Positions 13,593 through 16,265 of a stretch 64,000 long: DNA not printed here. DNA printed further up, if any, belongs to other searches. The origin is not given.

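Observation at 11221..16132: Three-gene LuxC/LuxE-like aldehyde-forming operon with a tandem-GNAT partner and an unusual reductase-ligase fusion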

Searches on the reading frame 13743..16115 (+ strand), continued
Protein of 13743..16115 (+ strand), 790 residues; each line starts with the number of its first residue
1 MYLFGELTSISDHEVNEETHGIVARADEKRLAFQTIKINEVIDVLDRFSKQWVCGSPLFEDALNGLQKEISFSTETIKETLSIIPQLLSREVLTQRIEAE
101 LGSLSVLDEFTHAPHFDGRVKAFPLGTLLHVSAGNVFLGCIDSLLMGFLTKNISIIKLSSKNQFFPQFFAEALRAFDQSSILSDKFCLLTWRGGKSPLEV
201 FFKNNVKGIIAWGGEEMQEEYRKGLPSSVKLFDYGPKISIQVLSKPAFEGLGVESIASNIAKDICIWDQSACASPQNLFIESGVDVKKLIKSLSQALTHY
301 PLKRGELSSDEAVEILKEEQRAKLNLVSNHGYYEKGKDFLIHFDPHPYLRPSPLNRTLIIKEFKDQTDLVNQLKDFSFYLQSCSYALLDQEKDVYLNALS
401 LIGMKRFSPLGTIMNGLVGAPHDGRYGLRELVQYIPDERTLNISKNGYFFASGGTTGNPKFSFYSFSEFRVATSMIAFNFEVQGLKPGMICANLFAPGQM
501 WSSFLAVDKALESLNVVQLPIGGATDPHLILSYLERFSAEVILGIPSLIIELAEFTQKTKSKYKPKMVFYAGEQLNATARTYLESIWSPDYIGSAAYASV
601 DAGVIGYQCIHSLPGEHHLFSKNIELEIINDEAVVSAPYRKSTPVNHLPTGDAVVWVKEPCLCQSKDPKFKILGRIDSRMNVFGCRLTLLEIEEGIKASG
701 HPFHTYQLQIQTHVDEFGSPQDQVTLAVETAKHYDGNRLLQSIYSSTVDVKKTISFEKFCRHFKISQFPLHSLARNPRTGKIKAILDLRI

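Call 55: find_homologous_proteins(query=L071:8806-11214:+, max_evalue=1e-10)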
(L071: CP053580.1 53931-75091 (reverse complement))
Query L071:8806-11214:+ (802 aa): 526 proteins with E <= 1e-10 among 8000 candidates; the best 120 are listed.
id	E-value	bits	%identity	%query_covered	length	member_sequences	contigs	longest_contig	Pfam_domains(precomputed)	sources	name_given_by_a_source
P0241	0.0e+0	1707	91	100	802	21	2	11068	PF05893.20,PF00501.35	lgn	-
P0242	0.0e+0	1605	85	100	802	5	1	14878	PF05893.20,PF00501.35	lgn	-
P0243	0.0e+0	1571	83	100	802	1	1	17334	PF05893.20,PF00501.35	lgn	-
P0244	0.0e+0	1568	83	100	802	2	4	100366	PF05893.20,PF00501.35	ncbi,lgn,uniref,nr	ncbi:acyl-CoA reductase [Erwinia psidii]|uniref:long-chain-fatty-acyl-CoA reductase n=1 Tax=Erwinia 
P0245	0.0e+0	1566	84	100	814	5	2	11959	PF05893.20,PF00171.28,PF00501.35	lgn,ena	-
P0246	0.0e+0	1546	82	100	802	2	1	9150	PF05893.20,PF00171.28,PF00501.35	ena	-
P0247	0.0e+0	1539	83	100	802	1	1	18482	PF05893.20,PF00171.28,PF00501.35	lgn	-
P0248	0.0e+0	1485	80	100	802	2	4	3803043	PF05893.20,PF00501.35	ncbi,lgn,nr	ncbi:acyl-CoA reductase [Morganella morganii]|nr:AMP-binding protein [Morganella morganii]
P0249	0.0e+0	1337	73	100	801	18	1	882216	PF05893.20,PF00501.35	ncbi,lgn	ncbi:TPA: acyl-CoA reductase [Providencia alcalifaciens]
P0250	0.0e+0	1282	68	100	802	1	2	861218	PF05893.20,PF00501.35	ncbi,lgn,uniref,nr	ncbi:long-chain-fatty-acyl-CoA reductase [Mixta theicola]|uniref:long-chain-fatty-acyl-CoA reductase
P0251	0.0e+0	1282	70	100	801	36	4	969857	PF05893.20,PF00501.35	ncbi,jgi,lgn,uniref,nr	ncbi:acyl-CoA reductase [Providencia sp. PROV212]|jgi:hypothetical protein|uniref:acyl-CoA reductase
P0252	0.0e+0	1274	70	100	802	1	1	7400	PF05893.20,PF00501.35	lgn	-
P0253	0.0e+0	1271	69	100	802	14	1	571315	PF05893.20,PF00501.35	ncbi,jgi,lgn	-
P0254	0.0e+0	1269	68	100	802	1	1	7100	PF05893.20,PF00171.28,PF00501.35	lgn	-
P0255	0.0e+0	1217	67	100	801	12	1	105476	PF05893.20,PF00501.35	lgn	-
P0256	0.0e+0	1213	66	100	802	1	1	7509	PF05893.20,PF00501.35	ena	-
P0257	0.0e+0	1212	66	100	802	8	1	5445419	PF05893.20,PF00501.35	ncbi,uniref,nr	ncbi:acyl-CoA reductase [Klebsiella quasipneumoniae]|uniref:acyl-CoA reductase n=1 Tax=Klebsiella qu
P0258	0.0e+0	1210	66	100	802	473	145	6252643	PF05893.20,PF00501.35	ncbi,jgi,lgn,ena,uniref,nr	ncbi:acyl-CoA reductase [Klebsiella michiganensis]|uniref:acyl-CoA reductase n=1 Tax=Klebsiella mich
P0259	0.0e+0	1205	66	100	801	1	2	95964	PF05893.20,PF00501.35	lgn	-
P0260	0.0e+0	1204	66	100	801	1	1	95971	PF05893.20,PF00501.35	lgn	-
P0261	0.0e+0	1204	66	100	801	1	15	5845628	PF05893.20,PF00501.35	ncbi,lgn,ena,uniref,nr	ncbi:TPA: acyl-CoA reductase [Klebsiella michiganensis]|uniref:acyl-CoA reductase n=1 Tax=Klebsiella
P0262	0.0e+0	1204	66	100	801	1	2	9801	PF05893.20,PF00501.35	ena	-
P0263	0.0e+0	1204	66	100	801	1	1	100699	PF05893.20,PF00501.35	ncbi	ncbi:TPA: acyl-CoA reductase [Klebsiella michiganensis]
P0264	0.0e+0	1203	66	100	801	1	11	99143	PF05893.20,PF00501.35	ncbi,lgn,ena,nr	ncbi:acyl-CoA reductase [Klebsiella michiganensis]|nr:long-chain-fatty-acyl-CoA reductase [Klebsiell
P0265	0.0e+0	1203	66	100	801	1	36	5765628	PF05893.20,PF00501.35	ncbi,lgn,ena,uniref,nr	ncbi:acyl-CoA reductase [Klebsiella michiganensis]|uniref:acyl-CoA reductase n=1 Tax=Klebsiella mich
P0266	0.0e+0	1203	66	100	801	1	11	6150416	PF05893.20,PF00501.35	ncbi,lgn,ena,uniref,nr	ncbi:acyl-CoA reductase [Klebsiella michiganensis]|uniref:long-chain-fatty-acyl-CoA reductase n=1 Ta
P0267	0.0e+0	1202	66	100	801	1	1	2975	PF05893.20,PF00501.35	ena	-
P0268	0.0e+0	1202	66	100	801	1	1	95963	PF05893.20,PF00501.35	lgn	-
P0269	0.0e+0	1202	66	100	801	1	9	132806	PF05893.20,PF00501.35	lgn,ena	-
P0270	0.0e+0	1202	66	100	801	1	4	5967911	PF05893.20,PF00501.35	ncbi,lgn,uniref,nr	ncbi:acyl-CoA reductase [Klebsiella michiganensis]|uniref:acyl-CoA reductase n=1 Tax=Klebsiella mich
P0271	0.0e+0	1202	66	100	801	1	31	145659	PF05893.20,PF00501.35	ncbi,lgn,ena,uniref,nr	ncbi:TPA: acyl-CoA reductase [Klebsiella michiganensis]|uniref:acyl-CoA reductase n=1 Tax=Klebsiella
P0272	0.0e+0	1202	66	100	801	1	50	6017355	PF05893.20,PF00501.35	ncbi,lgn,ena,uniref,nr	ncbi:TPA: acyl-CoA reductase [Klebsiella michiganensis]|uniref:acyl-CoA reductase n=1 Tax=Klebsiella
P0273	0.0e+0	1201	66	100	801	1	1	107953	PF05893.20,PF00501.35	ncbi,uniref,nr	ncbi:acyl-CoA reductase [Klebsiella michiganensis]|uniref:acyl-CoA reductase n=1 Tax=Klebsiella mich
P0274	0.0e+0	1201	66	100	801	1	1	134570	PF05893.20,PF00501.35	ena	-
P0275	0.0e+0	1201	66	100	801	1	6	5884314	PF05893.20,PF00501.35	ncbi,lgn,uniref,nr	ncbi:long-chain-fatty-acyl-CoA reductase [Klebsiella michiganensis]|uniref:acyl-CoA reductase n=1 Ta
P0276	0.0e+0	1201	66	100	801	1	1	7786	PF05893.20,PF00501.35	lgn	-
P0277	0.0e+0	1200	66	100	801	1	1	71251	PF05893.20,PF00501.35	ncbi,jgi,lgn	-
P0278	0.0e+0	1200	66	100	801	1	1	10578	PF05893.20,PF00501.35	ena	-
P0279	0.0e+0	1200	66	100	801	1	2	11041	PF05893.20,PF00501.35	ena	-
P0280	0.0e+0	1200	66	100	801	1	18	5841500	PF05893.20,PF00501.35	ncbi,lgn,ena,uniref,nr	ncbi:acyl-CoA reductase [Klebsiella michiganensis]|uniref:long-chain-fatty-acyl-CoA reductase n=1 Ta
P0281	0.0e+0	1200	66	100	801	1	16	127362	PF05893.20,PF00501.35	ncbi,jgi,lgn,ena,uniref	ncbi:TPA: acyl-CoA reductase [Klebsiella michiganensis]|uniref:acyl-CoA reductase n=1 Tax=Klebsiella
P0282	0.0e+0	1200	66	100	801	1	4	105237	PF05893.20,PF00501.35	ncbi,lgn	ncbi:TPA: acyl-CoA reductase [Klebsiella michiganensis]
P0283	0.0e+0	1200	66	100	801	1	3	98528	PF05893.20,PF00501.35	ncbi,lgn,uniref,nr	ncbi:long-chain-fatty-acyl-CoA reductase [Klebsiella michiganensis]|uniref:acyl-CoA reductase n=2 Ta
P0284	0.0e+0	1200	66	100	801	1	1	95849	PF05893.20,PF00501.35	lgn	-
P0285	0.0e+0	1200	66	100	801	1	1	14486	PF05893.20,PF00501.35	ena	-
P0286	0.0e+0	1200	66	100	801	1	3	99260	PF05893.20,PF00501.35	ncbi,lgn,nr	ncbi:TPA: long-chain-fatty-acyl-CoA reductase [Klebsiella michiganensis]|nr:long-chain-fatty-acyl-Co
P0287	0.0e+0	1199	66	100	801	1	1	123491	PF05893.20,PF00501.35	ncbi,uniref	ncbi:acyl-CoA reductase [Klebsiella michiganensis]|uniref:acyl-CoA reductase n=1 Tax=Klebsiella mich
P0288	0.0e+0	1199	66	100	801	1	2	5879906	PF05893.20,PF00501.35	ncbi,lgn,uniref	ncbi:acyl-CoA reductase [Klebsiella michiganensis]|uniref:acyl-CoA reductase n=1 Tax=Klebsiella mich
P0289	0.0e+0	1199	66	100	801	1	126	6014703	PF05893.20,PF00501.35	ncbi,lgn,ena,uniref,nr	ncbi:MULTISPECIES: acyl-CoA reductase [Klebsiella]|uniref:long-chain-fatty-acyl-CoA reductase n=1 Ta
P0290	0.0e+0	1199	66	100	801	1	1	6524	PF05893.20,PF00501.35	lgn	-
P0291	0.0e+0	1199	66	100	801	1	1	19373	PF05893.20,PF00501.35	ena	-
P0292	0.0e+0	1199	66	100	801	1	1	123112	PF05893.20,PF00501.35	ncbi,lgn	ncbi:TPA: acyl-CoA reductase [Klebsiella michiganensis]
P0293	0.0e+0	1199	66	100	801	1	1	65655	PF05893.20,PF00501.35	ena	-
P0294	0.0e+0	1199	66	100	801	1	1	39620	PF05893.20,PF00501.35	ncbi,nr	ncbi:long-chain-fatty-acyl-CoA reductase [Klebsiella michiganensis]|nr:long-chain-fatty-acyl-CoA red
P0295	0.0e+0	1199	66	100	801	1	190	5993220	PF05893.20,PF00501.35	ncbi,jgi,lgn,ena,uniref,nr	ncbi:TPA: acyl-CoA reductase [Klebsiella michiganensis]|uniref:acyl-CoA reductase n=1 Tax=Klebsiella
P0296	0.0e+0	1199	66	100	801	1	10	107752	PF05893.20,PF00501.35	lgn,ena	-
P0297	0.0e+0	1198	66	100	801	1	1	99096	PF05893.20,PF00501.35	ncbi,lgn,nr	ncbi:long-chain-fatty-acyl-CoA reductase [Klebsiella michiganensis]|nr:long-chain-fatty-acyl-CoA red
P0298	0.0e+0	1198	66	100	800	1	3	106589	PF05893.20,PF00501.35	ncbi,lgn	ncbi:TPA: acyl-CoA reductase [Klebsiella michiganensis]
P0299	0.0e+0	1198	66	100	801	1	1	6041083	PF05893.20,PF00501.35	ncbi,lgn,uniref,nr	ncbi:acyl-CoA reductase [Klebsiella michiganensis]|uniref:acyl-CoA reductase n=1 Tax=Klebsiella mich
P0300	0.0e+0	1198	66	100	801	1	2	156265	PF05893.20,PF00501.35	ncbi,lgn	ncbi:TPA: acyl-CoA reductase [Klebsiella michiganensis]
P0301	0.0e+0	1198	66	100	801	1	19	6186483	PF05893.20,PF00501.35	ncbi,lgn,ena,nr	ncbi:MAG: acyl-CoA reductase [Klebsiella sp.]|nr:acyl-CoA reductase [Klebsiella sp.]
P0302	0.0e+0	1198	66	100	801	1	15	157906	PF05893.20,PF00501.35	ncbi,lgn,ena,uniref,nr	ncbi:acyl-CoA reductase [Klebsiella michiganensis]|uniref:acyl-CoA reductase n=1 Tax=Klebsiella mich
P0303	0.0e+0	1197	66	100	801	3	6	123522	PF05893.20,PF00501.35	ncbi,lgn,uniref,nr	ncbi:long-chain-fatty-acyl-CoA reductase [Klebsiella michiganensis]|uniref:acyl-CoA reductase n=1 Ta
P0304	0.0e+0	1197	66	100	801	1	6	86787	PF05893.20,PF00501.35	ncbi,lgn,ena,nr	ncbi:TPA: long-chain-fatty-acyl-CoA reductase [Klebsiella michiganensis]|nr:long-chain-fatty-acyl-Co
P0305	0.0e+0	1197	66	100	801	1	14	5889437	PF05893.20,PF00501.35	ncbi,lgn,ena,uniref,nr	ncbi:acyl-CoA reductase [Klebsiella michiganensis]|uniref:acyl-CoA reductase n=1 Tax=Klebsiella mich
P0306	0.0e+0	1197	66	100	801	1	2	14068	PF05893.20,PF00501.35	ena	-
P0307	0.0e+0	1197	66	100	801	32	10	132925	PF05893.20,PF00501.35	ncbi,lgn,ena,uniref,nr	ncbi:acyl-CoA reductase [Klebsiella michiganensis]|uniref:acyl-CoA reductase n=2 Tax=Klebsiella mich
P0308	0.0e+0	1197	66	100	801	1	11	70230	PF05893.20,PF00501.35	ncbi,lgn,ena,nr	ncbi:MAG: acyl-CoA reductase [Klebsiella sp.]|nr:acyl-CoA reductase [Klebsiella sp.] MDU7818004.1 ac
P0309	0.0e+0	1197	66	100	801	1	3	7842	PF05893.20,PF00501.35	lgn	-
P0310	0.0e+0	1197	66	100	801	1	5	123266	PF05893.20,PF00501.35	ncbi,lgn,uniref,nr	ncbi:long-chain-fatty-acyl-CoA reductase [Klebsiella michiganensis]|uniref:acyl-CoA reductase n=1 Ta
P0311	0.0e+0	1196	66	100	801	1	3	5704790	PF05893.20,PF00501.35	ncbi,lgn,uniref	ncbi:acyl-CoA reductase [Klebsiella michiganensis]|uniref:acyl-CoA reductase n=1 Tax=Klebsiella mich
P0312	0.0e+0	1196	66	100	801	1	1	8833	PF05893.20,PF00501.35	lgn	-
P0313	0.0e+0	1196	66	100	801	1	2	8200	PF05893.20,PF00501.35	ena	-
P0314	0.0e+0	1196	66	100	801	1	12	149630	PF05893.20,PF00501.35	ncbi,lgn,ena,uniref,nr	ncbi:acyl-CoA reductase [Klebsiella michiganensis]|uniref:acyl-CoA reductase n=1 Tax=Klebsiella mich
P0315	0.0e+0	1195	66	100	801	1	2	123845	PF05893.20,PF00501.35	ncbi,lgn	ncbi:long-chain-fatty-acyl-CoA reductase [Klebsiella michiganensis]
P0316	0.0e+0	1195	66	100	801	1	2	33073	PF05893.20,PF00501.35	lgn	-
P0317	0.0e+0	1195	66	100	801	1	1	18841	PF05893.20,PF00501.35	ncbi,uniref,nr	ncbi:acyl-CoA reductase [Klebsiella michiganensis]|uniref:acyl-CoA reductase n=1 Tax=Klebsiella mich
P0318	0.0e+0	1195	66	100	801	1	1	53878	PF05893.20,PF00501.35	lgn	-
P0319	0.0e+0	1195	66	100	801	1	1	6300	PF05893.20,PF00501.35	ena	-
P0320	0.0e+0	1194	66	100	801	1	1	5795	PF05893.20,PF00501.35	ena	-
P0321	0.0e+0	1193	66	100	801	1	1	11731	PF05893.20,PF00501.35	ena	-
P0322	0.0e+0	1193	66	100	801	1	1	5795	PF05893.20,PF00501.35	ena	-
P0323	0.0e+0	1192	66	100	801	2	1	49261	PF05893.20,PF00501.35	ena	-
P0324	0.0e+0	1190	66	100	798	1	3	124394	PF05893.20,PF00501.35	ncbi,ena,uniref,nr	ncbi:acyl-CoA reductase [Klebsiella michiganensis]|uniref:acyl-CoA reductase n=1 Tax=Klebsiella mich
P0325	0.0e+0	1182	64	100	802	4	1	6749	PF05893.20,PF00501.35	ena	-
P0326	0.0e+0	1177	67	96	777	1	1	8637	PF05893.20,PF00501.35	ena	-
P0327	0.0e+0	1146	62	100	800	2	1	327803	PF05893.20,PF00501.35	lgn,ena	-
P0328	0.0e+0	1132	62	100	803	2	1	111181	PF05893.20,PF00171.28,PF00501.35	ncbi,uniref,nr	ncbi:aldehyde dehydrogenase family protein [Parachitinimonas caeni]|uniref:long-chain-fatty-acyl-CoA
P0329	0.0e+0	1126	61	100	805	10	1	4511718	PF05893.20,PF00501.35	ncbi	ncbi:long-chain-fatty-acyl-CoA reductase [Erwinia sp. PK3-005]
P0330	0.0e+0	1106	61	100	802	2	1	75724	PF05893.20,PF00171.28,PF00501.35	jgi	jgi:phenylacetate-CoA ligase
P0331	0.0e+0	1104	59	100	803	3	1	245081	PF05893.20,PF00171.28,PF00501.35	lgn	-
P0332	0.0e+0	1096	67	89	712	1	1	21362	PF05893.20,PF00501.35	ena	-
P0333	0.0e+0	1096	67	89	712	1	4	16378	PF05893.20,PF00501.35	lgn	-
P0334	0.0e+0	1085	60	100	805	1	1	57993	PF05893.20,PF00171.28,PF00501.35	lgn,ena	-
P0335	0.0e+0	1085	60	100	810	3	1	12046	PF05893.20,PF00171.28,PF00501.35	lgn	-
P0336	0.0e+0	1078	58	100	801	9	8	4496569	PF05893.20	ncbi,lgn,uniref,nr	ncbi:acyl-CoA reductase family protein [Yersinia rochesterensis]|uniref:long-chain-fatty-acyl-CoA re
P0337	0.0e+0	1073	59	100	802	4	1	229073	PF05893.20,PF00171.28,PF00501.35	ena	-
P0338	0.0e+0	1069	59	100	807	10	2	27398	PF05893.20,PF00501.35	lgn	-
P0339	0.0e+0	1068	59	100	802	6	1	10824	PF05893.20,PF00501.35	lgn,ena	-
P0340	0.0e+0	1066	68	87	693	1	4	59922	PF05893.20,PF00501.35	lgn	-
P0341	0.0e+0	1065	59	100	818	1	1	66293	PF05893.20,PF00501.35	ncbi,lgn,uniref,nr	ncbi:acyl-CoA reductase [Pseudomonas sp. UFMG81]|uniref:acyl-CoA reductase n=1 Tax=Pseudomonas sp. U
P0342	0.0e+0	1055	60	100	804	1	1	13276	PF05893.20,PF00501.35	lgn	-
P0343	0.0e+0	1038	57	100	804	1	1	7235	PF05893.20,PF00171.28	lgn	-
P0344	0.0e+0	1021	57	100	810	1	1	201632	PF05893.20,PF00501.35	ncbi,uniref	ncbi:acyl-CoA reductase [Paraherbaspirillum soli]|uniref:long-chain-fatty-acyl-CoA reductase n=1 Tax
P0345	0.0e+0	1018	58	96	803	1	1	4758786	PF05893.20,PF00501.35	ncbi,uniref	ncbi:acyl-CoA reductase [Chitinimonas lacunae]|uniref:long-chain-fatty-acyl-CoA reductase n=1 Tax=Ch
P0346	3.2e-298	1010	56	100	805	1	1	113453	PF05893.20,PF00501.35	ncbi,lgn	-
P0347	3.2e-297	1006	56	100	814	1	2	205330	PF05893.20,PF00501.35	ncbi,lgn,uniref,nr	ncbi:acyl-CoA reductase [Chitinimonas sp. BJB300]|uniref:acyl-CoA reductase n=1 Tax=Chitinimonas sp.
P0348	7.2e-297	1005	56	100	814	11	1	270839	PF05893.20,PF00501.35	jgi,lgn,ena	jgi:phenylacetate-coenzyme A ligase PaaK-like adenylate-forming protein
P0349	1.1e-295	1001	56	100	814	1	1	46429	PF05893.20,PF00501.35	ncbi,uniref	ncbi:acyl-CoA reductase [Chitinimonas sp. PSY-7]|uniref:acyl-CoA reductase n=1 Tax=Chitinimonas sp. 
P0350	1.9e-294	997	55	100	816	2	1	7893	PF05893.20,PF00171.28,PF00501.35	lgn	-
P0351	7.3e-293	992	56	100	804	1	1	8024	PF05893.20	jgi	jgi:phenylacetate-CoA ligase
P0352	4.1e-292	989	56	100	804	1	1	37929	PF05893.20,PF00501.35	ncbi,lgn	ncbi:phenylacetate-CoA ligase [Oxalobacteraceae bacterium GrIS 1.11]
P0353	1.7e-291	987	55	100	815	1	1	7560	PF05893.20,PF00501.35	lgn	-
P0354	5.2e-290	982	55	100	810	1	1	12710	PF05893.20,PF00501.35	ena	-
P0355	5.1e-288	976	54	100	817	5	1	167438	PF05893.20,PF00501.35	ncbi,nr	ncbi:long-chain-fatty-acyl-CoA reductase [Janthinobacterium sp. BJB412]|nr:long-chain-fatty-acyl-CoA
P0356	1.7e-286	971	54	100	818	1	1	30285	PF05893.20,PF00501.35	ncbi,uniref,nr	ncbi:acyl-CoA reductase [Chitinivorax sp. B]|uniref:acyl-CoA reductase n=1 Tax=Chitinivorax sp. B Ta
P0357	7.5e-282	955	55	100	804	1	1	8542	PF05893.20,PF00171.28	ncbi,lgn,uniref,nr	ncbi:preprotein translocase subunit Tim44 [Burkholderia lata]|uniref:aldehyde dehydrogenase family p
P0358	2.0e-281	954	54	100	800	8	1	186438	PF05893.20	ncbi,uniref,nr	ncbi:acyl-CoA reductase [Chromobacterium subtsugae]|uniref:acyl-CoA reductase n=1 Tax=Chromobacteriu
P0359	1.2e-278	945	53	100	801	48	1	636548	PF05893.20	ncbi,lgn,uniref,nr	ncbi:long-chain-fatty-acyl-CoA reductase [Chromobacterium violaceum]|uniref:acyl-CoA reductase n=1 T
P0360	6.1e-277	939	53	100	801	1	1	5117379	PF05893.20,PF00501.35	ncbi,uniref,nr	ncbi:acyl-CoA reductase [Chromobacterium sp. IIBBL 290-4]|uniref:acyl-CoA reductase n=1 Tax=Chromoba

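Call 56: find_encoding_contigs(protein=P0295, flank=8000, max_places=2)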
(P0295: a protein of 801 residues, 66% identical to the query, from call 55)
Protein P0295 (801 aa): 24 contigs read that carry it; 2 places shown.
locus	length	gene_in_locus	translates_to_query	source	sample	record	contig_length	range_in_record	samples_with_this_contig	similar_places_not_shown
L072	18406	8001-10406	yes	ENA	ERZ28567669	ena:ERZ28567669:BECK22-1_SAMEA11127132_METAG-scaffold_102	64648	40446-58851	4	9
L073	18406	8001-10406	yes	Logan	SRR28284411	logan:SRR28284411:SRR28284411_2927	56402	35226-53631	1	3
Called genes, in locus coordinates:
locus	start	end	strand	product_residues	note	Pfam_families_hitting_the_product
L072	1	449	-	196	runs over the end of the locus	PF12464:Mac (weak), PF25087:GMPPB_C (faint), PF00132:Hexapep, PF14602:Hexapep_2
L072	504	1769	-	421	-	PF01306:LacY_symp, PF12832:MFS_1_like, PF07690:MFS_1, PF13347:MFS_2 (weak)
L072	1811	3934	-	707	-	PF16875:Glyco_hydro_36N, PF02065:Melibiase, PF16874:Glyco_hydro_36C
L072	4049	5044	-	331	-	PF00356:LacI, PF00532:Peripla_BP_1, PF13377:Peripla_BP_3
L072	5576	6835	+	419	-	PF00083:Sugar_tr, PF07690:MFS_1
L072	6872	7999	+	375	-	PF04443:LuxE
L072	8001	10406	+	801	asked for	PF05893:LuxC, PF00501:AMP-binding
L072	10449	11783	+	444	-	PF00501:AMP-binding (weak), PF14535:AMP-binding_C_2 (weak)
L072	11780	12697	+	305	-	PF13302:Acetyltransf_3, PF00583:Acetyltransf_1, PF13673:Acetyltransf_10, PF13508:Acetyltransf_7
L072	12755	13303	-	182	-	PF01381:HTH_3, PF13443:HTH_26, PF13560:HTH_31, PF07883:Cupin_2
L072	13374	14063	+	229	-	PF03591:AzlC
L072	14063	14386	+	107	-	PF05437:AzlD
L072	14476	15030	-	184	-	-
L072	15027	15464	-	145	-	PF00359:PTS_EIIA_2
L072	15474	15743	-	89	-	-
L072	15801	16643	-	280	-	PF01116:F_bP_aldolase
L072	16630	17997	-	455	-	PF03611:EIIC-GAT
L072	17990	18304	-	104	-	PF02302:PTS_IIB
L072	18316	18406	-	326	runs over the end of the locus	PF00365:PFK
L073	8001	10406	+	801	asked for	PF05893:LuxC, PF00501:AMP-binding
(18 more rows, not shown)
